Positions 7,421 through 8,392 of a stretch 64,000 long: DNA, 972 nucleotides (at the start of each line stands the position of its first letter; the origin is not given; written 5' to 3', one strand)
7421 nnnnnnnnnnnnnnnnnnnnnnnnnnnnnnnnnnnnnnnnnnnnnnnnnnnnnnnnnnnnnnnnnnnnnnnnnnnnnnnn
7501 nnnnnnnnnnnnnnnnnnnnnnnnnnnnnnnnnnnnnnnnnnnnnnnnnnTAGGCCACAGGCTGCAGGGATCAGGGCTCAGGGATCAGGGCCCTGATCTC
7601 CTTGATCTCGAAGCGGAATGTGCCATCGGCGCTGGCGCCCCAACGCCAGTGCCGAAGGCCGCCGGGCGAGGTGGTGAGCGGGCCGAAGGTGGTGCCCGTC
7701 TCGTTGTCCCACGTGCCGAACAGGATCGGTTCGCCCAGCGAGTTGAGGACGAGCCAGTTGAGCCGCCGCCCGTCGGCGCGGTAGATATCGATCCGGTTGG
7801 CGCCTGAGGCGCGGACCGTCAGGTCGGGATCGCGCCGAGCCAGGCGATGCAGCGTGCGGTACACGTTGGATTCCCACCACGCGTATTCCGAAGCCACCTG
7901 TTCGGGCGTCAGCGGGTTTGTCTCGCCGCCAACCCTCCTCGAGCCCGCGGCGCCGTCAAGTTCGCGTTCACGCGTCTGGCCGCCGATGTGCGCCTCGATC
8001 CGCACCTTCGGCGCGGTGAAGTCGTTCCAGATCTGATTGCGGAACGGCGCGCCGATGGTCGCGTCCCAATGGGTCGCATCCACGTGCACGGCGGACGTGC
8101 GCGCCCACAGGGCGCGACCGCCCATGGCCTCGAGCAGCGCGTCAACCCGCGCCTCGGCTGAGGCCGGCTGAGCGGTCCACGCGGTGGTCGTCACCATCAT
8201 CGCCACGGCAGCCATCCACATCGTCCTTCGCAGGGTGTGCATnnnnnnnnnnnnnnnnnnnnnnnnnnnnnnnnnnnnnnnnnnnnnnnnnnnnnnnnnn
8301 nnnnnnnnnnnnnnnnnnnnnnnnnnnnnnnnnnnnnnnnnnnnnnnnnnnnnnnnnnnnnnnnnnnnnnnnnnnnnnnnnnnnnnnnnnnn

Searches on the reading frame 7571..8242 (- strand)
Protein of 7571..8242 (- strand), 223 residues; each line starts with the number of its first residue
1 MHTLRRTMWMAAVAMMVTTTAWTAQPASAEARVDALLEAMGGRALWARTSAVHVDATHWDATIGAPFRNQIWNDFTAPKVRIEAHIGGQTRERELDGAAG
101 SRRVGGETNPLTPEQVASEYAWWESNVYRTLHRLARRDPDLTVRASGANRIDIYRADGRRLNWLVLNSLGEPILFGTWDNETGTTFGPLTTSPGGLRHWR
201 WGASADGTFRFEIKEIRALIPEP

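Call 6: search_protein_families(library=pfam, proteins=[window:7571-8242:-], max_evalue=0.1)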
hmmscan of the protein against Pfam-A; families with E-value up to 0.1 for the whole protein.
window:7571-8242:- (223 aa): 0 families

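Call 59: find_encoding_contigs(protein=window:7571-8242:-, flank=10000, max_places=8)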
Protein window:7571-8242:- (223 aa): no gene with exactly this product is on record in the collection.
